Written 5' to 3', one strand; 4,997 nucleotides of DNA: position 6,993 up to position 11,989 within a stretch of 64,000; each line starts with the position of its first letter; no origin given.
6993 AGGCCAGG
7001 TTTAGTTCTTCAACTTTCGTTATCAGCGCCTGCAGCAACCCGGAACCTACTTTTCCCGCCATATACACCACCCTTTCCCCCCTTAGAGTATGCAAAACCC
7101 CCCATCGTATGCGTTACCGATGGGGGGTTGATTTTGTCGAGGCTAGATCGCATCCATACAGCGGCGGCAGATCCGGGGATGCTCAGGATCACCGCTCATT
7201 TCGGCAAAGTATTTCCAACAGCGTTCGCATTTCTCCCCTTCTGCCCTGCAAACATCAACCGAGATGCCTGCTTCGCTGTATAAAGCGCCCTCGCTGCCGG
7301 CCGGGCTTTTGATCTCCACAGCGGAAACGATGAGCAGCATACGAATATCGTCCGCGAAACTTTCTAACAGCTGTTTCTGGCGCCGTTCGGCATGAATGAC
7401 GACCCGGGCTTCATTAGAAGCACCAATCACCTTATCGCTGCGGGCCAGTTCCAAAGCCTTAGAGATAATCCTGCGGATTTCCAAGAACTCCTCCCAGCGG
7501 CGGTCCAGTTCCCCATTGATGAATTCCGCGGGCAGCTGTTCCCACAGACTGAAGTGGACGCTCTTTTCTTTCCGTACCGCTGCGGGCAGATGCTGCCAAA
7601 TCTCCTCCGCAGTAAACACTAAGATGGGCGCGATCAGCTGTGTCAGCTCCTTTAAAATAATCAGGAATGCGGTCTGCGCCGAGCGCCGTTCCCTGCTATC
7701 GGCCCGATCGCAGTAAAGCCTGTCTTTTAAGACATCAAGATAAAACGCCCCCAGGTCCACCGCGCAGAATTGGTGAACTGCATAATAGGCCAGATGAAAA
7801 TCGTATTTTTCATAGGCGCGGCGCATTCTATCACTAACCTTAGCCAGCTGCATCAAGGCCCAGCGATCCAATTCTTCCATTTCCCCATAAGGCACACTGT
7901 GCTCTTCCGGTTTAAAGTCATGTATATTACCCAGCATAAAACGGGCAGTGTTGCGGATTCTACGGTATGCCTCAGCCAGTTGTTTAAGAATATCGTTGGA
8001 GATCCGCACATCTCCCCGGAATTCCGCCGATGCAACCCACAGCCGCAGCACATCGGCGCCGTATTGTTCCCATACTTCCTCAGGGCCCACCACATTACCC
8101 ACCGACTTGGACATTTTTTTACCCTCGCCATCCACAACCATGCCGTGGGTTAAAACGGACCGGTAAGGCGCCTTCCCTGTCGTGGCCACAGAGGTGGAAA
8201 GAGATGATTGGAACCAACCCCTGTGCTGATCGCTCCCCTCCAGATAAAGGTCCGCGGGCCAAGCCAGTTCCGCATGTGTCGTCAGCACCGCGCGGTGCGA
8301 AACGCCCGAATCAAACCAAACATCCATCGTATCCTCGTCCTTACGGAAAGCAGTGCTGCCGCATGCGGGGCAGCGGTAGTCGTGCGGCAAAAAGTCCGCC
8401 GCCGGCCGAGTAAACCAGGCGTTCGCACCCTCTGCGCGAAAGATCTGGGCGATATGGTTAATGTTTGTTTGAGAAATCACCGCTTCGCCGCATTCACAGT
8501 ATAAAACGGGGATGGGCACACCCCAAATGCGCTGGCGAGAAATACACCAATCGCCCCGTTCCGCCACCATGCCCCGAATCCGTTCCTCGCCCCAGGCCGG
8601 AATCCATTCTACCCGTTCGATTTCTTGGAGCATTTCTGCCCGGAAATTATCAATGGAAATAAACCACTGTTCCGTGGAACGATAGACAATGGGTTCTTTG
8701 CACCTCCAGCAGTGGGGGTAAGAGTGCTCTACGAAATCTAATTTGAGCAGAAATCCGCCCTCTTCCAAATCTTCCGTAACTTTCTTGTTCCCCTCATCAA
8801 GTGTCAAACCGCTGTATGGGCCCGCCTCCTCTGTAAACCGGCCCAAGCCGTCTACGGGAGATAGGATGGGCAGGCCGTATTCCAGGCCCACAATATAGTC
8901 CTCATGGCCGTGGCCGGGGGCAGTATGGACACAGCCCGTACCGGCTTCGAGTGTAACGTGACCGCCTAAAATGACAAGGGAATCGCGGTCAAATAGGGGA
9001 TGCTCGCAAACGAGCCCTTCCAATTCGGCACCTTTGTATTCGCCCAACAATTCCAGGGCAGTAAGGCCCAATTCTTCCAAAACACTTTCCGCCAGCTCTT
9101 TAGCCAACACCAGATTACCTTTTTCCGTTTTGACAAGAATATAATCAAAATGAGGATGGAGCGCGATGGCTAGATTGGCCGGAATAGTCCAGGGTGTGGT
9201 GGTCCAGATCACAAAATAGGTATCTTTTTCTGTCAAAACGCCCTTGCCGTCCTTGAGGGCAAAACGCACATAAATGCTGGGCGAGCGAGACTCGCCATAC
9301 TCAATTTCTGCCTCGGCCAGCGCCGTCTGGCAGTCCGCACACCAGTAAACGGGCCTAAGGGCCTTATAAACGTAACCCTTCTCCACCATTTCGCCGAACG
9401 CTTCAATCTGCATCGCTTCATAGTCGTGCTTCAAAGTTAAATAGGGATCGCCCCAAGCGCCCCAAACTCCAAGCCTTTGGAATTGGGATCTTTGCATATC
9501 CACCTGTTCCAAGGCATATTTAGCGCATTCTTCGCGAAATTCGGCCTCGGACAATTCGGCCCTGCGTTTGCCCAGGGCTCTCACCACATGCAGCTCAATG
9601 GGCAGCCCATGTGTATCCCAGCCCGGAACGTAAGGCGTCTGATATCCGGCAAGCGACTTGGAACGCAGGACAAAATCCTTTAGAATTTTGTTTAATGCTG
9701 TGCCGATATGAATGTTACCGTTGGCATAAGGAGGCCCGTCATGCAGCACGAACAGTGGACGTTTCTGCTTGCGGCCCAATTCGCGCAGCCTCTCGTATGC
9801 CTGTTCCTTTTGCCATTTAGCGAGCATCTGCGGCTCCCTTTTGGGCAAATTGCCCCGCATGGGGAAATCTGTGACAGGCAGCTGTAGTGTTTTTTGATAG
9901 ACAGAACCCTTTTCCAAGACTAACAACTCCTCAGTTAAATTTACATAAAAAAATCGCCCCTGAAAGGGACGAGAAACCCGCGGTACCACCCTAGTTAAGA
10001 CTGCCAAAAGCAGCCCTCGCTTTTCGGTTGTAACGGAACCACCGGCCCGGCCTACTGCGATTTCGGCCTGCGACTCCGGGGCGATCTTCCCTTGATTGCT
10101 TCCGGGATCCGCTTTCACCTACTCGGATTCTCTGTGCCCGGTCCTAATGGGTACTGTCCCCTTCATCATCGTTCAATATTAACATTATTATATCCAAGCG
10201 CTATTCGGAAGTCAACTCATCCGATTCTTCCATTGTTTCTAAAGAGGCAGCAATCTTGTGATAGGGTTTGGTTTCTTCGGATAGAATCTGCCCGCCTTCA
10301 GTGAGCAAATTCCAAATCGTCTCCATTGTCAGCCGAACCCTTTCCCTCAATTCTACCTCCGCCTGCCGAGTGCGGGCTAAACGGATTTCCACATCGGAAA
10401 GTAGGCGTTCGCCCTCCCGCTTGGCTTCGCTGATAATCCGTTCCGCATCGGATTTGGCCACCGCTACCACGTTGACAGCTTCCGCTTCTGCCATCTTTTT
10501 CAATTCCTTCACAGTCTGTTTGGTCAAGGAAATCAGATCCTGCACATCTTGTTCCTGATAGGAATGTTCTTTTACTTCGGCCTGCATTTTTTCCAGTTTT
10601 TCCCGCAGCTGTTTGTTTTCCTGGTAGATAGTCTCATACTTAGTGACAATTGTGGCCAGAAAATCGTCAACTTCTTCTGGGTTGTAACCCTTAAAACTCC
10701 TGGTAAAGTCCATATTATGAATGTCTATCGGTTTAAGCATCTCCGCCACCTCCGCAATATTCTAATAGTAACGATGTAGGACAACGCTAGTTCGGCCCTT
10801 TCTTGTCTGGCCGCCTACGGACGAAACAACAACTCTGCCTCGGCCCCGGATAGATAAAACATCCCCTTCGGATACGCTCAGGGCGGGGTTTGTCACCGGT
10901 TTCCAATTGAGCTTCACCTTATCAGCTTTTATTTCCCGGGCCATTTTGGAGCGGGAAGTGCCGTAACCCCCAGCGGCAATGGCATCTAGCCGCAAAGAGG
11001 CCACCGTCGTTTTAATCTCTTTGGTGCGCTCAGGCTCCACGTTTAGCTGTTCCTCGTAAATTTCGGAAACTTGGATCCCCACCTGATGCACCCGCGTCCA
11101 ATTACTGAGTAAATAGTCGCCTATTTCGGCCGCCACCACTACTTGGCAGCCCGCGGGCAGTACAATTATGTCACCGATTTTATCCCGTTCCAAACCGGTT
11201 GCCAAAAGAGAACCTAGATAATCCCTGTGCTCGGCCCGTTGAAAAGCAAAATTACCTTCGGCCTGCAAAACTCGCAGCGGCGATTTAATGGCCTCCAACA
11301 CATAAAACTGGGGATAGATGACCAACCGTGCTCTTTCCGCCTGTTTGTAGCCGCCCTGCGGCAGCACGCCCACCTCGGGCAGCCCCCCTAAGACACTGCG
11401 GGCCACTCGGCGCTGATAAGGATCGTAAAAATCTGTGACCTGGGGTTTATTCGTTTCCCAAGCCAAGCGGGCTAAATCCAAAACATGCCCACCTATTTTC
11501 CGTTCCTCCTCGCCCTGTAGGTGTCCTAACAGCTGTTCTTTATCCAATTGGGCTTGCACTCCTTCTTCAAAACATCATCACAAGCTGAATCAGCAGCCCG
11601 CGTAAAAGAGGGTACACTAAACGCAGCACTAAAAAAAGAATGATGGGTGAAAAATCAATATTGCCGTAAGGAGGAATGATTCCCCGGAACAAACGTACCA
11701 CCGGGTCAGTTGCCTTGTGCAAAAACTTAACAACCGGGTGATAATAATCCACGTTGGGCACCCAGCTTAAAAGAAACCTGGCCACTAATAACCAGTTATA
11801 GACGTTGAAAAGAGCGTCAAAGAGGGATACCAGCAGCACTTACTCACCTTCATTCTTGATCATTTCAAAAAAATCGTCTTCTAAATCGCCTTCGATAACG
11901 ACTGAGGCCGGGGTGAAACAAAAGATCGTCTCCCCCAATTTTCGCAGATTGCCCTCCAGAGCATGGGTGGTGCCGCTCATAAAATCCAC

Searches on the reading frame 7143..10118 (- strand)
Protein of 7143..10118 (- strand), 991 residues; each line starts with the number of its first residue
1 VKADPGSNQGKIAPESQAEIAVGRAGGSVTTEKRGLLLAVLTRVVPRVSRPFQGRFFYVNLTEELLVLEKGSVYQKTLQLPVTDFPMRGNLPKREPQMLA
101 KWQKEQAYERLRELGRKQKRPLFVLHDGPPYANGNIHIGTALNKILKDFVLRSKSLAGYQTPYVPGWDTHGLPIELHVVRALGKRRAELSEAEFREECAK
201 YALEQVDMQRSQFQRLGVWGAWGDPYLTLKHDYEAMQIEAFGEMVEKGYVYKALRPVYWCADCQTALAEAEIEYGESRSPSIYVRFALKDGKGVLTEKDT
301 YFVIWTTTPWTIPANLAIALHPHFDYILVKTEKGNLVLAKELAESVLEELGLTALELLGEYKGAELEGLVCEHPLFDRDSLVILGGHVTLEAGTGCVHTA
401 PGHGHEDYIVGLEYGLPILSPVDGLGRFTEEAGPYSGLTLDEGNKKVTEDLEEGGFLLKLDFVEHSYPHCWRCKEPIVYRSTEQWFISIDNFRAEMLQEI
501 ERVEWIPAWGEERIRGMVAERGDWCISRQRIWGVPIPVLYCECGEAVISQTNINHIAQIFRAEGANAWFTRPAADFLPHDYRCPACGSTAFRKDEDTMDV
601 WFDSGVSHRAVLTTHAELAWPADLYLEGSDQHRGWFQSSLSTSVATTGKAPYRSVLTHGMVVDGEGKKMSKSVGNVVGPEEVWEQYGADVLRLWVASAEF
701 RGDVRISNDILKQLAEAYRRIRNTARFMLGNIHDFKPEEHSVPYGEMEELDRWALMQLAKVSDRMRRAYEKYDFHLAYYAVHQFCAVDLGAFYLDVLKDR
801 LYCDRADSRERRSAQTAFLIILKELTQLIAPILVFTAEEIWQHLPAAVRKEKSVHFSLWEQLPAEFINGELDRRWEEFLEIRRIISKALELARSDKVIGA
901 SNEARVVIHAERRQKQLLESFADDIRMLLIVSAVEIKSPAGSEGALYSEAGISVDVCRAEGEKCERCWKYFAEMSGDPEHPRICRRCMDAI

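Call 41: search_protein_families(library=pfam, proteins=[window:7143-10118:-], max_evalue=0.001)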
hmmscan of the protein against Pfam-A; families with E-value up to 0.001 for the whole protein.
window:7143-10118:- (991 aa): 6 families
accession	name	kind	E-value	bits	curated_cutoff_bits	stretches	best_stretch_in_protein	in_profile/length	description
PF00133.28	tRNA-synt_1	-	4.3e-138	461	22.7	1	97-707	1-414/414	tRNA synthetases class I (I, L, M and V)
PF08264.19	Anticodon_1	-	3.7e-30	105.2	25.1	1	751-908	1-148/148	Anticodon-binding domain of tRNA ligase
PF09334.17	tRNA-synt_1g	-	7.2e-24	84.7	20.1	2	130-273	8-136/391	tRNA synthetases class I (M)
PF01406.26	tRNA-synt_1e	-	1.2e-07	31.9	27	1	623-713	209-298/301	tRNA synthetases class I (C) catalytic domain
PF01921.24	tRNA-synt_1f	-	4.3e-07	29.6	27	1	656-725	270-339/360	tRNA synthetases class I (K)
PF06827.20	zf-FPG_IleRS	-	1.7e-06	28.2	21.3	1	961-987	1-27/30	Zinc finger found in FPG and IleRS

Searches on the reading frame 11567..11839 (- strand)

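Call 41: search_protein_families(library=pfam, proteins=[window:11567-11839:-], max_evalue=0.001)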
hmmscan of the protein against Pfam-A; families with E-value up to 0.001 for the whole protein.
window:11567-11839:- (90 aa): 1 family
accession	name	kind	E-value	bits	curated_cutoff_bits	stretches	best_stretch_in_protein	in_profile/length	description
PF02325.22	YGGT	-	3.1e-23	82.4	27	1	9-76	2-67/70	YGGT family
